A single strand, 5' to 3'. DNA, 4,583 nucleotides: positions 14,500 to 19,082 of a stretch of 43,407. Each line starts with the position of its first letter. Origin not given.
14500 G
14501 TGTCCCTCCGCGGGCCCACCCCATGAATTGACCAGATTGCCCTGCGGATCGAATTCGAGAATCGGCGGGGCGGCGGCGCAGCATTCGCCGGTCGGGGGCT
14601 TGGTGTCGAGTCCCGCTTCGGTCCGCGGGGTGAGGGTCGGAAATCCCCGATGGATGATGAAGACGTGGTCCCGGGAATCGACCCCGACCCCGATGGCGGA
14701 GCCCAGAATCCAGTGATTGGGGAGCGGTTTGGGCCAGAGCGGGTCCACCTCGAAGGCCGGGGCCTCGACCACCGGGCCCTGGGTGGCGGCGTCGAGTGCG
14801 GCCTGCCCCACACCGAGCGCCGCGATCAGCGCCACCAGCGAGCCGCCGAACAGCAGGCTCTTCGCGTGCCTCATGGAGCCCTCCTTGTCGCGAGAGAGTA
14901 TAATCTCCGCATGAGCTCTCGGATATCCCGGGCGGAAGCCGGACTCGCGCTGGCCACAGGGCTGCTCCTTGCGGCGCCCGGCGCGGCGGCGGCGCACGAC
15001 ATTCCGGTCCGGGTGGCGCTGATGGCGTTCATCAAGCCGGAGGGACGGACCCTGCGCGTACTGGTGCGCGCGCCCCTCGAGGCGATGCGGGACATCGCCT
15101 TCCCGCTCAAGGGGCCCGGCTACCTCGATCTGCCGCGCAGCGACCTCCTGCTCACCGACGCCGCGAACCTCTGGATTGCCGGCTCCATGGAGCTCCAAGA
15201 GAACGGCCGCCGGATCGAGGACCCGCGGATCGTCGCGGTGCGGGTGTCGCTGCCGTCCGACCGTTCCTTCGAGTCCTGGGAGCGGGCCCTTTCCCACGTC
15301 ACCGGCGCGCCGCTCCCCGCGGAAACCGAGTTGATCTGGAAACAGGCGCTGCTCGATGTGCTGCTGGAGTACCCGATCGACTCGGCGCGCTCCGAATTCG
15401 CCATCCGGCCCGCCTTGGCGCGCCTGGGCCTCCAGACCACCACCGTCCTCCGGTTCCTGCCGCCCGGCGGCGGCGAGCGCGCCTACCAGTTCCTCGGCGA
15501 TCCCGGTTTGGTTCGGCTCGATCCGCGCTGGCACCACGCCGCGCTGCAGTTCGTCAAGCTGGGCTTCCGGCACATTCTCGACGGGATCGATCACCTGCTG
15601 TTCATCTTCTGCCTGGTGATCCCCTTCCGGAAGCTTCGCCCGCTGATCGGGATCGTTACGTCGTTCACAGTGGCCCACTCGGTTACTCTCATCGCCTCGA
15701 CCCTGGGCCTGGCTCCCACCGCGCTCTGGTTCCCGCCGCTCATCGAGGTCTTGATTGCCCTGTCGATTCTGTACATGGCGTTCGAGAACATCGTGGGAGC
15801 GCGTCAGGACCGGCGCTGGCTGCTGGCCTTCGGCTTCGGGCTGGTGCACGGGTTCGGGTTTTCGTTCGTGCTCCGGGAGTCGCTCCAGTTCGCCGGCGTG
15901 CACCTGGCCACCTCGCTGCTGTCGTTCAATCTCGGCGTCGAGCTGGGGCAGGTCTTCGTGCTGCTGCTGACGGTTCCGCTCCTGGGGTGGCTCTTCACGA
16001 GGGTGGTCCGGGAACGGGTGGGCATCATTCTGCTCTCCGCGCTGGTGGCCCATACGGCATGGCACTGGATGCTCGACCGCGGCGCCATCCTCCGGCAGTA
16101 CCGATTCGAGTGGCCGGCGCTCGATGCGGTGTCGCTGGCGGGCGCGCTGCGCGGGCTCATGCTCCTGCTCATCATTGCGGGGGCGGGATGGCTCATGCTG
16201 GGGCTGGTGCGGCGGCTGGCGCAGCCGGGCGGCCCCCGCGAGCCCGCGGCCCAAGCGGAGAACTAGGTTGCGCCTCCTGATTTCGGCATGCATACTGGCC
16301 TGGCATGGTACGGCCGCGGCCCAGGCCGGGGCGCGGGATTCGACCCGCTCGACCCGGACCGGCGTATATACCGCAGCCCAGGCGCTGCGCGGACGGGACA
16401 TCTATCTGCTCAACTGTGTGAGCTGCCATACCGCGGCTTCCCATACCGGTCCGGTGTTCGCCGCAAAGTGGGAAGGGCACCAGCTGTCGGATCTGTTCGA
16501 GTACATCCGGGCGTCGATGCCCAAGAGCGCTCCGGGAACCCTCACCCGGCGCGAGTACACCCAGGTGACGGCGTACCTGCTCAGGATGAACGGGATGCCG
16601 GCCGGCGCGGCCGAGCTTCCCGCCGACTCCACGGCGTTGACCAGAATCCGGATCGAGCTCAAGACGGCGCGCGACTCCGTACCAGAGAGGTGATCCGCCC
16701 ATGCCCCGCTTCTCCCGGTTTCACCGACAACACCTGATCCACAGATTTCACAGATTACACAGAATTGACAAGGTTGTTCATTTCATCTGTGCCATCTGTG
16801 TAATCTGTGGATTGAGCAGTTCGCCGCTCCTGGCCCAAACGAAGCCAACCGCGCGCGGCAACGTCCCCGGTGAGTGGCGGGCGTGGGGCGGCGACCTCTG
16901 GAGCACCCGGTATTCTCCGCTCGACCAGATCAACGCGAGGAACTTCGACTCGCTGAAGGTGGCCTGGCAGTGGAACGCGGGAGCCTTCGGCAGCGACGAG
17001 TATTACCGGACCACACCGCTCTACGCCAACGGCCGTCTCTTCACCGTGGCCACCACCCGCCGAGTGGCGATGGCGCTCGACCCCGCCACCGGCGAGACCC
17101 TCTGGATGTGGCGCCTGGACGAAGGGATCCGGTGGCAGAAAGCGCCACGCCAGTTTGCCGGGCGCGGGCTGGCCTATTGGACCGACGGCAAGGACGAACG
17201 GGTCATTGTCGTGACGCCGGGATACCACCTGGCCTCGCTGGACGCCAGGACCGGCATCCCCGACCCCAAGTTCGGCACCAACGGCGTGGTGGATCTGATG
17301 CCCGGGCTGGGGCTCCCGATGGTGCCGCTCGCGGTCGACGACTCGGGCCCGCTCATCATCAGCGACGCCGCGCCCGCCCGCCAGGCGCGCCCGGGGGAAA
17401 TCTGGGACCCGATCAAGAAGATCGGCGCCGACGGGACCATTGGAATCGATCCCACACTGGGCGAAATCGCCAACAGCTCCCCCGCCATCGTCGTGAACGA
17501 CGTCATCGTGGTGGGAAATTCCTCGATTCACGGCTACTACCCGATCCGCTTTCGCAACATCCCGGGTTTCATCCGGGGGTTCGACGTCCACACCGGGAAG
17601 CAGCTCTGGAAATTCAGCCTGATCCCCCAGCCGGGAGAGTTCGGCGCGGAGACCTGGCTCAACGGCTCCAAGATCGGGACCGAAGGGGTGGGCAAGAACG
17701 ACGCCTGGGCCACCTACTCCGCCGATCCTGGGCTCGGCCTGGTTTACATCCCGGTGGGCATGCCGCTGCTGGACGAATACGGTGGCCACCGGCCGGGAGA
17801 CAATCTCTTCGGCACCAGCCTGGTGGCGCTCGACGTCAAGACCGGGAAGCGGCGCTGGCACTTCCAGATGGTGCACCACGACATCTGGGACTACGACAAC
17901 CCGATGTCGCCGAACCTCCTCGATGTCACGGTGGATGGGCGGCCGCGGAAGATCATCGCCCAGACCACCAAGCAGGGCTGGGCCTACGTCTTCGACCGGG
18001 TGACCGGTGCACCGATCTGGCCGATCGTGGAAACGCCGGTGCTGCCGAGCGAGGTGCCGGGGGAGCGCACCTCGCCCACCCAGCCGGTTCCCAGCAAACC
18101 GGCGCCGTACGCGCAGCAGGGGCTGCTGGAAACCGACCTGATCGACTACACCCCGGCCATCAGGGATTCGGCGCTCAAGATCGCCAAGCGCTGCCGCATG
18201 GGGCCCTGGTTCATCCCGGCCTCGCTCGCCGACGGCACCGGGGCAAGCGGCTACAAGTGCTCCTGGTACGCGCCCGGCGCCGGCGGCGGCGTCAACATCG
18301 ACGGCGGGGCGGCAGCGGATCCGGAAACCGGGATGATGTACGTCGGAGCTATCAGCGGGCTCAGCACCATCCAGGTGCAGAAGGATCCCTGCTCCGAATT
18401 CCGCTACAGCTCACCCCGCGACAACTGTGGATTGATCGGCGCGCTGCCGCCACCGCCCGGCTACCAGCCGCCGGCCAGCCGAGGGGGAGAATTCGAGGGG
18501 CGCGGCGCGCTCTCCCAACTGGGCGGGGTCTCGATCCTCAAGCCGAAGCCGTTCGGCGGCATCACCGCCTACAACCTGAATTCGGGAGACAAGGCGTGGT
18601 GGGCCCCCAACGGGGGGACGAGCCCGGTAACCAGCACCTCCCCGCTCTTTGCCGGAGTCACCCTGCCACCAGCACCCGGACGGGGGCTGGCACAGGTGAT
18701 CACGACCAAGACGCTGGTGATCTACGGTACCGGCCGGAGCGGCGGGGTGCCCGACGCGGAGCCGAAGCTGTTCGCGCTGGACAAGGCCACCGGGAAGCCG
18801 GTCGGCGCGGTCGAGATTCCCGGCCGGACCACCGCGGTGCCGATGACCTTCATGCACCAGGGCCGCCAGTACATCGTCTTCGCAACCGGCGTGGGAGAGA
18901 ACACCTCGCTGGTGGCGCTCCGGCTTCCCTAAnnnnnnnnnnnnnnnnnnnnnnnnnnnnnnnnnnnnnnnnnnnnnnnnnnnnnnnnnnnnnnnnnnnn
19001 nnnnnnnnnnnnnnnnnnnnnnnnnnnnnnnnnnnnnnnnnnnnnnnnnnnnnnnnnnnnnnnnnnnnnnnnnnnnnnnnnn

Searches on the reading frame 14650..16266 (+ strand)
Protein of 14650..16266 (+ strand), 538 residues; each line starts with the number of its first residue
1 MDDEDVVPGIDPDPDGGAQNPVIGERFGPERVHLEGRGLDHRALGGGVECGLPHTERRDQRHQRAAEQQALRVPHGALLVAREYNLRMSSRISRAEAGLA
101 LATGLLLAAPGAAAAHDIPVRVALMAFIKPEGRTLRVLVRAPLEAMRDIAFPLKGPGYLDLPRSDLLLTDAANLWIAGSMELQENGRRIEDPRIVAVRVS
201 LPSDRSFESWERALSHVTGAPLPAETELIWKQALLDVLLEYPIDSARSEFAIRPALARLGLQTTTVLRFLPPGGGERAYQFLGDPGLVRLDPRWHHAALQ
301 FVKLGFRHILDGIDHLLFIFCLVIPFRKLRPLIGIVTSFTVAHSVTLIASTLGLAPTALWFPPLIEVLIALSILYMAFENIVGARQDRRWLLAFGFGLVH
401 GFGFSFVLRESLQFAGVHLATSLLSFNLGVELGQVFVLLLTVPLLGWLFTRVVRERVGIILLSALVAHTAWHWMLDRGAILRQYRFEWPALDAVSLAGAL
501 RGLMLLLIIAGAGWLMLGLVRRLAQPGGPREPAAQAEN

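Call 33: search_protein_families(library=pfam, max_evalue=0.0001, proteins=[window:14650-16266:+])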
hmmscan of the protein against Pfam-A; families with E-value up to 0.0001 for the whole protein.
window:14650-16266:+ (538 aa): 1 family
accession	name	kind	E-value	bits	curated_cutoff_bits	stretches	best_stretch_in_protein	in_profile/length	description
PF13795.12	HupE_UreJ_2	-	1.3e-41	142.4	24.5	1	301-449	1-153/156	HupE / UreJ protein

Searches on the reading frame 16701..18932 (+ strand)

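Call 33: search_protein_families(library=pfam, max_evalue=0.0001, proteins=[window:16701-18932:+])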
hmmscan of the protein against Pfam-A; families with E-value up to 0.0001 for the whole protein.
window:16701-18932:+ (743 aa): 2 families
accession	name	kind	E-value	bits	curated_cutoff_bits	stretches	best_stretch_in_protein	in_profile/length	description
PF01011.28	PQQ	-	2.2e-158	529.1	26.7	2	237-725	136-595/595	Glucose/ethanol/alcohol dehydrogenase, beta-propeller domain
PF13360.13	PQQ_2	-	5.9e-13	49.4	27.6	1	102-186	29-94/233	Outer membrane protein assembly factor BamB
